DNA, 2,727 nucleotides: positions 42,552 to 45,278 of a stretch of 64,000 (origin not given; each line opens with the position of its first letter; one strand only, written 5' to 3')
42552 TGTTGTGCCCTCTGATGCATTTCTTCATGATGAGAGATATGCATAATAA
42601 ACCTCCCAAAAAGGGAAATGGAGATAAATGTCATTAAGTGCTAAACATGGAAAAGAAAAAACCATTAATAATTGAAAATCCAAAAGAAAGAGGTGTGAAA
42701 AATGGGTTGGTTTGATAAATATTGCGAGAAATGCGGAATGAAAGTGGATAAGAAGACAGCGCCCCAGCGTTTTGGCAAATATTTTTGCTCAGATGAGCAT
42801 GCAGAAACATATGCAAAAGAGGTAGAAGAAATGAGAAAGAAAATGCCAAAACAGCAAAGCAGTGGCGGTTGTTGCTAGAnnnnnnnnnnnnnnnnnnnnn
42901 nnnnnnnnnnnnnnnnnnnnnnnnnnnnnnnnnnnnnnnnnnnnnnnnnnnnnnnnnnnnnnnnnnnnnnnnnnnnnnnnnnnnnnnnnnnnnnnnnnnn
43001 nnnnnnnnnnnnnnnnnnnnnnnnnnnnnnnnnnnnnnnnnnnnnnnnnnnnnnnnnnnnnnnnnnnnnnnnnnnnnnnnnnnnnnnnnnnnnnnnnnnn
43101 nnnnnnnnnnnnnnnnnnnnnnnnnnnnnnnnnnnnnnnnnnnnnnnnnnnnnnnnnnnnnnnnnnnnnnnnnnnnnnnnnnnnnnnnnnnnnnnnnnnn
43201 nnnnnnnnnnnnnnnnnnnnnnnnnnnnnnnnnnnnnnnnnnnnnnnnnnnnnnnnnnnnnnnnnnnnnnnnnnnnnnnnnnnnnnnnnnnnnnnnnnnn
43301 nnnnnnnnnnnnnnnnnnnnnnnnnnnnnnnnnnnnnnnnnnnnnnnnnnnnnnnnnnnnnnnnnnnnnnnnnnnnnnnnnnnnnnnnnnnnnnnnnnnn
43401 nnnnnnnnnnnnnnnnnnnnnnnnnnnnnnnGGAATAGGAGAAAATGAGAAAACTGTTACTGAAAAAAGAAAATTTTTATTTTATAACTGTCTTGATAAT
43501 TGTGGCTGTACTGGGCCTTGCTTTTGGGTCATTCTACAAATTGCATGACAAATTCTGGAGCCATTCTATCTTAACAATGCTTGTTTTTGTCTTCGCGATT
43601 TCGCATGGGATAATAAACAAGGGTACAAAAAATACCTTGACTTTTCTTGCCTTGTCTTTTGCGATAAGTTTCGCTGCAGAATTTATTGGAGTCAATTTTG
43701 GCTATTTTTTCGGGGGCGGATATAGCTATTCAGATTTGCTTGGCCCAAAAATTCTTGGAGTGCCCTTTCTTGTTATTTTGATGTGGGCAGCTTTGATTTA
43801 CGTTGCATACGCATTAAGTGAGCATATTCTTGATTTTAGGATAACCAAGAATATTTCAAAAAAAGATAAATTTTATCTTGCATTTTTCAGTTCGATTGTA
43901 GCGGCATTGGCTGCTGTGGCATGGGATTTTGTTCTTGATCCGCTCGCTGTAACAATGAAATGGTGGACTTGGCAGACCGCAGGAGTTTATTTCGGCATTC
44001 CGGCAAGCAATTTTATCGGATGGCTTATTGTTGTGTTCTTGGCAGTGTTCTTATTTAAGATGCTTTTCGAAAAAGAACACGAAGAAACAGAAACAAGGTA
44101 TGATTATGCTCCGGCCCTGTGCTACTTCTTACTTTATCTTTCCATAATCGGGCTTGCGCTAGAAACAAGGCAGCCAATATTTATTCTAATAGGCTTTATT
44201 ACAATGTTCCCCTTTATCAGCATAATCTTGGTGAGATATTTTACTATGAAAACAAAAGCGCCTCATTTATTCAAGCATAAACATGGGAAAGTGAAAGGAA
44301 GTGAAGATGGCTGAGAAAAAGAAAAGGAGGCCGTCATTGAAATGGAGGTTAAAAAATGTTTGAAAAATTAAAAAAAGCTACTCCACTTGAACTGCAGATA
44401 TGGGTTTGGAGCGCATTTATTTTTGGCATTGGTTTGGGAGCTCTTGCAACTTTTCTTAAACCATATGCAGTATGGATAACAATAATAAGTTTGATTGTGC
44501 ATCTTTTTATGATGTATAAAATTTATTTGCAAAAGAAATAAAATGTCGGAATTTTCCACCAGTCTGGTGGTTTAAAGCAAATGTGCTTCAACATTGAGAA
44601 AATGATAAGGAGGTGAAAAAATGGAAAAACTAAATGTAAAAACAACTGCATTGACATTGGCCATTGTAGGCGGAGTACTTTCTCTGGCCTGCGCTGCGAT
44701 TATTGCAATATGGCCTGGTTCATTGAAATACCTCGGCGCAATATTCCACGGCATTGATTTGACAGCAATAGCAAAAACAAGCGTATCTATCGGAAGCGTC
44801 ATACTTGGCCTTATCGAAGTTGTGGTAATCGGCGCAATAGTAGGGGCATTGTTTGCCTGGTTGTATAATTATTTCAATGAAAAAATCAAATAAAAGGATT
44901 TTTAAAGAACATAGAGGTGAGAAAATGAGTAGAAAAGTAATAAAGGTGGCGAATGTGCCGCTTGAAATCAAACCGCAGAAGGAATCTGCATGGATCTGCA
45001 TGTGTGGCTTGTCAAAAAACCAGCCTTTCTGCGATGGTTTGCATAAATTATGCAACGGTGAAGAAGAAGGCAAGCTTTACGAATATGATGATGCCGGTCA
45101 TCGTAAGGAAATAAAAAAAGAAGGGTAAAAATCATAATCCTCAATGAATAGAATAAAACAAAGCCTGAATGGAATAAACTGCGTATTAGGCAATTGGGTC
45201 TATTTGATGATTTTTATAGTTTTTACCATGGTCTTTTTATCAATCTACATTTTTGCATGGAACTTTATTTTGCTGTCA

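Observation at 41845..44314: ArsR-controlled operon with Cys-terminated peptides feeding a stand-alone HFCD (EpiD/CoaC-like) flavoprotein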

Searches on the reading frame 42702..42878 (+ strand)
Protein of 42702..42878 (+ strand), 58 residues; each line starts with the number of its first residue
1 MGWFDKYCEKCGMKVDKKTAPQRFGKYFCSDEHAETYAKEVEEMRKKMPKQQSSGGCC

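Call 6: search_protein_families(library=pfam, proteins=[window:42702-42878:+], max_evalue=0.01)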
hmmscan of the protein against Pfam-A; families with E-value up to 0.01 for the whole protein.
window:42702-42878:+ (58 aa): 1 family
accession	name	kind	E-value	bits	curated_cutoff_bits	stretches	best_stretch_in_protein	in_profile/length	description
PF02069.22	Metallothio_Pro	-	0.005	17.4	33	1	8-38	9-39/51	Prokaryotic metallothionein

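Call 7: search_protein_families(library=ncbifam, proteins=[window:42702-42878:+], max_evalue=0.01)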
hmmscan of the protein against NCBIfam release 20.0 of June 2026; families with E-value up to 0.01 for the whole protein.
window:42702-42878:+ (58 aa): 1 family
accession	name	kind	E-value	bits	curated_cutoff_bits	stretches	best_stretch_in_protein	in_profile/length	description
NF041023.1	PP0621_fam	subfamily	3.6e-05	23.9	45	1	8-34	45-71/71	PP0621 family protein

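Call 17: find_homologous_proteins(query=window:42702-42878:+, max_evalue=0.001)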
Query window:42702-42878:+ (58 aa): 32 proteins with E <= 0.001 among 32 candidates.
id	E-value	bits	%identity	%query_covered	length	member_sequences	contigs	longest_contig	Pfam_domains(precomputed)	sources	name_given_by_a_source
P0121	2.1e-30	121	91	100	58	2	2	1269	-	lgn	-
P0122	1.5e-29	119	90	100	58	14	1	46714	-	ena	-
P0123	7.9e-28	113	86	100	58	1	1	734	-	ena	-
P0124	8.5e-28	113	84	100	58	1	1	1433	-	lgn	-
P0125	1.1e-27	113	84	100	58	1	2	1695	-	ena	-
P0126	3.3e-27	111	86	100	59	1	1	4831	-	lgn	-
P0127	3.8e-27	111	81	100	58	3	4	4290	-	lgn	-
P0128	5.6e-27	110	81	100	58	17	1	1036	-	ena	-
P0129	8.9e-27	110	83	100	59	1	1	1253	-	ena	-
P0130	1.4e-26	109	83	100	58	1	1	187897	-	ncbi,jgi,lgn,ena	ncbi:MAG: hypothetical protein WC916_00150 [Candidatus Woesearchaeota archaeon]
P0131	1.0e-24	103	79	100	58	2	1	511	-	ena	-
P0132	1.1e-23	100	78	100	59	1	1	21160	-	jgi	jgi:YHS domain-containing protein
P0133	2.0e-23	99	76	100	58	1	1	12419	-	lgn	-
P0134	1.3e-22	97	76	100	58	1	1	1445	-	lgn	-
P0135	1.4e-22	97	73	100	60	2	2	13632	-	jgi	-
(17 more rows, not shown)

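Call 24: find_related_loci(query=A1, collection=metagenome_contigs, flank=6000)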
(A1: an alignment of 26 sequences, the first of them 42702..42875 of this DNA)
Query A1 (58 aa) in metagenome_contigs; peptide patterns used: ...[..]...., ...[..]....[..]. (x = any residue, [..] = any of these).
354 stretches matched a pattern; 71 encode a relative of the query (tblastn E <= 1e-3); 71 distinct loci.
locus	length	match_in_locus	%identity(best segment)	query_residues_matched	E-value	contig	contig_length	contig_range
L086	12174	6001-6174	90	1-58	7e-33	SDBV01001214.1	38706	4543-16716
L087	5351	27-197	88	2-58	2e-31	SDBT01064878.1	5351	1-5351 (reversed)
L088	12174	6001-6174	86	1-58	5e-31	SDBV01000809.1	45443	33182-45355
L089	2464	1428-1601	83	1-58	3e-31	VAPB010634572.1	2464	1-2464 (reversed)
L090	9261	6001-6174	84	1-58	2e-31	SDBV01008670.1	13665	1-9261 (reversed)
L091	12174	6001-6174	83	1-58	6e-30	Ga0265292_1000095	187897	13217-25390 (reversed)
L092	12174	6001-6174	83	1-58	1e-31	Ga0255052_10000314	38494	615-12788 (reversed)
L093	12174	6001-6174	71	1-58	3e-25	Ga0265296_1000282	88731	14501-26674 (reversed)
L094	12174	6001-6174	71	1-58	4e-25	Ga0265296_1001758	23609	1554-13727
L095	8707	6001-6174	69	1-58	4e-24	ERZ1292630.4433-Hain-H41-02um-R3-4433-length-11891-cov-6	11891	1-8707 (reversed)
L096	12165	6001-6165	71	1-55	2e-23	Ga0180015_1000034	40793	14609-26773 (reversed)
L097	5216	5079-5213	58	4-48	2e-15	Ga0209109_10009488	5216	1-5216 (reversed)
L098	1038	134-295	48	1-58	5e-14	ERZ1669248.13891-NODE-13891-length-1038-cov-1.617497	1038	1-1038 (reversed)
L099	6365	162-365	43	1-58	5e-14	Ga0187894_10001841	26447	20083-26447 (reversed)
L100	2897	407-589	46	1-58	7e-14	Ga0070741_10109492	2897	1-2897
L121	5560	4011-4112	59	4-37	2e-12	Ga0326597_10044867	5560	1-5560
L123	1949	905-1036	50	4-47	1e-11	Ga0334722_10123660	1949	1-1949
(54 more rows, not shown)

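Call 50: search_protein_families(library=ncbifam, proteins=[L121:1061-1591:-, L123:1648-1944:+], max_evalue=0.001)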
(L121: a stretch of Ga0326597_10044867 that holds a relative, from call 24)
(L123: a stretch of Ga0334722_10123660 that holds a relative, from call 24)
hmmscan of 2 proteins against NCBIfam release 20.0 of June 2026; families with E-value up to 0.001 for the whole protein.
L121:1061-1591:- (176 aa): 6 families
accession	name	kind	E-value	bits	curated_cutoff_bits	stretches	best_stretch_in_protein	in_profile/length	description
TIGR00521.1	coaBC_dfp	equivalog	1.5e-38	132.9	219.7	1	14-167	22-173/392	bifunctional phosphopantothenoylcysteine decarboxylase/phosphopantothenate--cysteine ligase CoaBC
TIGR02113.1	coaC_strep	equivalog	1.6e-26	93.2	261.4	1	24-140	28-146/177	phosphopantothenoylcysteine decarboxylase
TIGR02699.1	archaeo_AfpA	hypoth_equivalog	7.9e-06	25.5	192.45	1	18-114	23-123/174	archaeoflavoprotein AfpA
TIGR02700.1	flavo_MJ0208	hypoth_equivalog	8.6e-06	25.2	251.35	1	52-106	66-119/234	dihydromethanopterin reductase (acceptor)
NF006161.0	PRK08305.1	equivalog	3.9e-05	23.4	156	1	53-125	65-140/196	dipicolinate synthase subunit B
NF033753.1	RiPP_decarbCypD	equivalog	0.00023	20.5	215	1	25-111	38-124/182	CypD family RiPP peptide-cysteine decarboxylase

L123:1648-1944:+ (99 aa): 3 families
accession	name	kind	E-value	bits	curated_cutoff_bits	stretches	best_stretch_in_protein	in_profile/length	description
TIGR00521.1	coaBC_dfp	equivalog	3.7e-19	69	219.7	1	11-99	5-92/392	bifunctional phosphopantothenoylcysteine decarboxylase/phosphopantothenate--cysteine ligase CoaBC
TIGR02113.1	coaC_strep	equivalog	1.9e-15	57.1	261.4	1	11-98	2-88/177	phosphopantothenoylcysteine decarboxylase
NF033753.1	RiPP_decarbCypD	equivalog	1.5e-07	31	215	1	8-97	6-96/182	CypD family RiPP peptide-cysteine decarboxylase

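Call 73: search_protein_families(library=pfam, alignment_id=A1, max_evalue=1)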
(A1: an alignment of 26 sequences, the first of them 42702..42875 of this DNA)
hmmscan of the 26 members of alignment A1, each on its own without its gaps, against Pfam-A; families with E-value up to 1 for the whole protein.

A. member 1, window:42702-42875:+ (58 aa): 2 families
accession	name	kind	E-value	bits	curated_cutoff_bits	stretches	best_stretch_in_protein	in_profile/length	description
PF02069.22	Metallothio_Pro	-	0.005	17.4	33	1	8-38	9-39/51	Prokaryotic metallothionein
PF12513.15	SUV3_C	-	0.17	12.2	27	1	22-44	19-41/48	ATP-dependent RNA helicase SUV3 C-terminal domain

B. families by the number of members that match (of 26 scanned): 12 families
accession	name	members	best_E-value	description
PF02069.22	Metallothio_Pro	18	5.5e-05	Prokaryotic metallothionein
PF12513.15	SUV3_C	10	0.022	ATP-dependent RNA helicase SUV3 C-terminal domain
PF09889.16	DUF2116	4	0.047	Probable treble clef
PF06044.18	DpnI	3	0.034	Dam-replacing family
PF24461.1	DUF7576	3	0.22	Family of unknown function (DUF7576)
PF14803.11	Zn_ribbon_Nudix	2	0.004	Nudix N-terminal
PF23447.1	DUF7128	1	0.045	Domain of unknown function (DUF7128)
PF11360.13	DUF3110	1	0.059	Protein of unknown function (DUF3110)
PF02304.21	Phage_B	1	0.075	Scaffold protein B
PF10587.14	EF-1_beta_acid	1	0.11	Eukaryotic elongation factor 1 beta central acidic region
PF17720.7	RLIG1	1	0.16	RNA ligase 1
PF21491.2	MIMI_R596-like_C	1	0.2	Mimivirus sulfhydryl oxidase R596-like, C-terminal domain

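Call 77: find_homologous_proteins(query=L121:1061-1591:-, max_evalue=1e-15)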
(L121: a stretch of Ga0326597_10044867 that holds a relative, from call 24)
Query L121:1061-1591:- (176 aa): 323 proteins with E <= 1e-15 among 363 candidates; the best 120 are listed.
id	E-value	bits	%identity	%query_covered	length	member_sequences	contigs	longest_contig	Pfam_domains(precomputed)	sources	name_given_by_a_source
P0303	9.6e-97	339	96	91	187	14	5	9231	PF02441.25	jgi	-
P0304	3.8e-93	328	92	91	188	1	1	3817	PF02441.25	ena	-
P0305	1.8e-92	326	89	91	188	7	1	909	PF02441.25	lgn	-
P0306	2.4e-92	325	90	91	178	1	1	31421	PF02441.25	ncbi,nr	ncbi:MAG TPA: flavoprotein [Candidatus Nitrosotalea sp.]|nr:flavoprotein [Candidatus Nitrosotalea sp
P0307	4.6e-90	318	89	90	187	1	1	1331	PF02441.25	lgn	-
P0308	2.7e-89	315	88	91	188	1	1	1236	PF02441.25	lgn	-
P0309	1.3e-88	313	84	91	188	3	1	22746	PF02441.25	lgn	-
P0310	1.7e-88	313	87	90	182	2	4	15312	PF02441.25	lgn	-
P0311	3.0e-88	312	86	89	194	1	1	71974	PF02441.25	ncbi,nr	ncbi:MAG: hypothetical protein EPO62_06625 [Candidatus Nitrosotenuis sp.]|nr:MAG: hypothetical prote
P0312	5.2e-88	311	86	90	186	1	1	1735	PF02441.25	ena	-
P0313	8.0e-88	310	87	90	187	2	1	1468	PF02441.25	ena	-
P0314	9.0e-88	310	86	90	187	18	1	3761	PF02441.25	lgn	-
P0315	1.1e-87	310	88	90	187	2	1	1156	PF02441.25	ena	-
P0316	2.1e-87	309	85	90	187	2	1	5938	PF02441.25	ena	-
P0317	3.8e-87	308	86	90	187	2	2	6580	PF02441.25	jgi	-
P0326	6.5e-86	304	85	90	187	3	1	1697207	PF02441.25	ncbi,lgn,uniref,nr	ncbi:flavoprotein [Candidatus Nitrosotenuis aquarius]|uniref:flavoprotein n=1 Tax=Candidatus Nitroso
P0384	1.3e-46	176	54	81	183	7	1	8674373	PF02441.25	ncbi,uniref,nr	ncbi:flavoprotein [Chitinophaga sp. LS1]|uniref:flavoprotein n=1 Tax=Chitinophaga sp. LS1 TaxID=3051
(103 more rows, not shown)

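Call 78: find_encoding_contigs(protein=P0326, flank=5000, max_places=2)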
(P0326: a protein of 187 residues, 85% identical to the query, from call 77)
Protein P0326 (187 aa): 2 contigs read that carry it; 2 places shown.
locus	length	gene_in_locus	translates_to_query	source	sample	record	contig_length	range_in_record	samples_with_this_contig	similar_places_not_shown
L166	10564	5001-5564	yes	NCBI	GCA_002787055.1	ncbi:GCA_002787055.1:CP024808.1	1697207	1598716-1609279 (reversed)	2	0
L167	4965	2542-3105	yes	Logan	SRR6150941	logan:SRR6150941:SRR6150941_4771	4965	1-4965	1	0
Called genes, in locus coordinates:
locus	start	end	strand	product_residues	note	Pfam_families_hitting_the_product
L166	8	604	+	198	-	-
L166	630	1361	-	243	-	PF09490:CbtA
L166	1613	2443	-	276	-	PF16656:Pur_ac_phosph_N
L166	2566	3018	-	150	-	-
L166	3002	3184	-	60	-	-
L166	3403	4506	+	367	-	PF02683:DsbD_TM, PF13386:DsbD_2 (weak)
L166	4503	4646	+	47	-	PF04945:YHS, PF24273:TRASH_HVO_1752_C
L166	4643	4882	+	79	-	PF00462:Glutaredoxin, PF13192:Thioredoxin_3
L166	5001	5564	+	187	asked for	PF02441:Flavoprotein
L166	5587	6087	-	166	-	PF02643:DUF192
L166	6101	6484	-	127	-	-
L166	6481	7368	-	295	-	PF00382:TFIIB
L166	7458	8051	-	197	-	-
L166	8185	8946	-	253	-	PF01794:Ferric_reduct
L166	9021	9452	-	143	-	PF13404:HTH_AsnC-type, PF13412:HTH_24, PF06467:zf-FCS (weak), PF08394:Arc_trans_TRASH (weak)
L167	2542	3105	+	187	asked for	PF02441:Flavoprotein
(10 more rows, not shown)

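Call 79: find_encoding_contigs(protein=P0384, flank=5000, max_places=2)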
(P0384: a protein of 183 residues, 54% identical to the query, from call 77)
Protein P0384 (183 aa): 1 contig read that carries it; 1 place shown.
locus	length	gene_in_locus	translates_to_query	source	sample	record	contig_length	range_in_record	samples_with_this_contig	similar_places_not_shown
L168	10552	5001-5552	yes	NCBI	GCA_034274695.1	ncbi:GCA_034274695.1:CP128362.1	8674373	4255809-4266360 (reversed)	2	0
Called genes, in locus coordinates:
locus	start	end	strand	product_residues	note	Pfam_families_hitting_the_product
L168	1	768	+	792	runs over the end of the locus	PF12704:MacB_PCD, PF02687:FtsX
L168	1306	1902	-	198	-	PF00027:cNMP_binding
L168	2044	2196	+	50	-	-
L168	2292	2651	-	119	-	-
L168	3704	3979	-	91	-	-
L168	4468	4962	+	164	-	-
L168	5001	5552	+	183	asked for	PF02441:Flavoprotein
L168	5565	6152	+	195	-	-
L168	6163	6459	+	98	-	PF02036:SCP2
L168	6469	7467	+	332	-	PF06267:DUF1028, PF07719:TPR_2 (faint), PF13432:TPR_16 (faint), PF13181:TPR_8 (faint)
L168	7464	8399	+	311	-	PF08012:DUF1702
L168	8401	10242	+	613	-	PF01839:FG-GAP (faint), PF13517:FG-GAP_3, PF07593:UnbV_ASPIC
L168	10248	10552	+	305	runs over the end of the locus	-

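Call 81: predict_structure(alignment_id=A1)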
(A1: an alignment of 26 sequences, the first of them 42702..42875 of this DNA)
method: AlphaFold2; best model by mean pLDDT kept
length: 58 residues; sequences in the alignment: 26
mean_pLDDT: 81.6   pTM: 0.57
mean pLDDT of the five models: 81.6, 80.8, 80.4, 80.2, 79.8
residues with pLDDT >= 90: 28; 70-90: 17; 50-70: 7; < 50: 6
segments of 3 or more residues with pLDDT < 50: 53-58
pLDDT, mean of each block of 10 residues (from residue 1): 83 90 92 93 78 47
secondary structure, 60 per line:
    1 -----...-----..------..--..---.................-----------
elements in order: E6-8 H31-47

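Call 88: fold_search(model_id=the predicted structure, library=pdb)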
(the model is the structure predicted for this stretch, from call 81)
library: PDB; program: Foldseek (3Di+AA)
matches with E <= 10: 137; with E <= 0.001: 0
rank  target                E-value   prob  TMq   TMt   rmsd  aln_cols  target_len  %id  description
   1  6gv6_MODEL_1_A        8.4e-01  0.47  0.43  0.47   3.7        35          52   28  Cadmium(II) form of shortened metallothionein from Pseudomonas fluorescens Q2-87 (residues: 1-52) (released 2018-09-19)
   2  6gv7_MODEL_1_A        9.7e-01  0.51  0.45  0.49   3.1        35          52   28  Cadmium(II) form of A44H mutant of shortened metallothionein from Pseudomonas fluorescens Q2-87 (residues 1-52 (released 2018-09-19)
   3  1jjd                  1.0e+00  0.35  0.41  0.45   3.1        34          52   35  NMR structure of the Cyanobacterial Metallothionein SmtA (released 2001-08-22)
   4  9a5x_A                1.2e+00  0.21  0.39  0.08   6.0        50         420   26  Integrative model of CLPX-CLPP by crosslinking MS and deep learning (released 2024-09-18)
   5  9znf_AT               1.3e+00  0.47  0.48  0.46   3.5        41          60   20  Cryo-EM structure of the Methanosarcina acetivorans 70S ribosome in complex with SriA and SriB (released 2026-01-28)
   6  9qf4_BV               1.4e+00  0.16  0.39  0.37   6.0        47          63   26  Structure of P. furiosus 70S ribosome grown at 95 degC (released 2025-11-05)
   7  2zet_C                1.4e+00  0.12  0.35  0.17   8.2        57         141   18  Crystal structure of the small GTPase Rab27B complexed with the Slp homology domain of Slac2-a/melanophilin (released 2008-09-30)
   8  2gvi                  1.6e+00  0.41  0.42  0.14   1.7        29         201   24  Crystal structure of a putative formylmethanofuran dehydrogenase subunit e (ta1109) from thermoplasma acidophilum at 1.8 (released 2006-06-13)
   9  2dlo_MODEL_1_A        1.6e+00  0.33  0.35  0.26   2.0        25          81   16  Solution structure of the second LIM domain of human Thyroid receptor-interacting protein 6 (released 2006-10-20)
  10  9nri_BV               1.7e+00  0.21  0.44  0.42   7.4        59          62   17  Methanosarcina acetivorans 50S subunit obtained from acetate-grown cells (released 2025-09-24)
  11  2ds5_A                1.7e+00  0.15  0.34  0.44   4.7        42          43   26  Structure of the ZBD in the orthorhomibic crystal from (released 2007-02-13)
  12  6siv_B                1.7e+00  0.13  0.35  0.18   6.4        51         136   16  Structure of HPV16 E6 oncoprotein in complex with mutant IRF3 LxxLL motif (released 2019-08-21)
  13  2d8y_MODEL_1_A        1.8e+00  0.33  0.35  0.23   1.5        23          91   17  Solution structure of the LIM domain of Epithelial protein lost in neoplasm (released 2006-06-08)
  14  7uaj_A                1.8e+00  0.11  0.34  0.05   6.2        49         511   16  Crystal structure of apo HPV16 E6 (released 2023-03-15)
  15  1iml_MODEL_1_A        2.0e+00  0.25  0.36  0.28   1.9        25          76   32  CYSTEINE RICH INTESTINAL PROTEIN, NMR, 48 STRUCTURES (released 1996-07-11)
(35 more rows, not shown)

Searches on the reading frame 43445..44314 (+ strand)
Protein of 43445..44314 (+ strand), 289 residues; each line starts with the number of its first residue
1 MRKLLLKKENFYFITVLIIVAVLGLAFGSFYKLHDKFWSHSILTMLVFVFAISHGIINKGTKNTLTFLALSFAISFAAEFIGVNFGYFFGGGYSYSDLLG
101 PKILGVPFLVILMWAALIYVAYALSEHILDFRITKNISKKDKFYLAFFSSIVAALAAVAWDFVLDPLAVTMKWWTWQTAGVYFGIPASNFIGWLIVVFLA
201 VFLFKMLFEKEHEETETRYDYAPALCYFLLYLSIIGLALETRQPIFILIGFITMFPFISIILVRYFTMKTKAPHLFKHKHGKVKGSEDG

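Call 6: search_protein_families(library=pfam, proteins=[window:43445-44314:+], max_evalue=0.01)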
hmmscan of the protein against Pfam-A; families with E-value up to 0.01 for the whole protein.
window:43445-44314:+ (289 aa): 1 family
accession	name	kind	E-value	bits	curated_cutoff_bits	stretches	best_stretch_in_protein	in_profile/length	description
PF04240.17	Caroten_synth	-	2.9e-40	138.9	25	1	43-254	4-206/209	Carotenoid biosynthesis protein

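Call 7: search_protein_families(library=ncbifam, proteins=[window:43445-44314:+], max_evalue=0.01)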
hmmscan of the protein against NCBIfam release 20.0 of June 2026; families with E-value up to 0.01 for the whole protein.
window:43445-44314:+ (289 aa): 3 families
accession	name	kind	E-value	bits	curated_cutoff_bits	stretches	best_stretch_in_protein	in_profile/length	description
TIGR03460.1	crt_membr_arch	equivalog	9.5e-30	104.3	154.7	1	24-247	21-231/248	bisanhydrobacterioruberin hydratase CruF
NF045693.1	GCarotHydoxCruF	equivalog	7.5e-22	78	400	1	54-263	69-278/310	gamma-carotene 1'-hydroxylase CruF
NF041333.1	CruF_Halo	equivalog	3.5e-20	72.6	300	1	37-212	46-212/268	bisanhydrobacterioruberin hydratase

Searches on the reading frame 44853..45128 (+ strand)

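Call 6: search_protein_families(library=pfam, proteins=[window:44853-45128:+], max_evalue=0.01)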
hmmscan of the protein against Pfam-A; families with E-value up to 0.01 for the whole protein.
window:44853-45128:+ (91 aa): 1 family
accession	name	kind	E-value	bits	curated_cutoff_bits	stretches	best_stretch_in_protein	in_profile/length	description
PF09360.15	zf-CDGSH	-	8.2e-10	39.2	29.5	1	36-65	19-48/48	Iron-binding zinc finger CDGSH type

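Call 7: search_protein_families(library=ncbifam, proteins=[window:44853-45128:+], max_evalue=0.01)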
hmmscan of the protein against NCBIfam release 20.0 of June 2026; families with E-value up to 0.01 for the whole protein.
window:44853-45128:+ (91 aa): 0 families
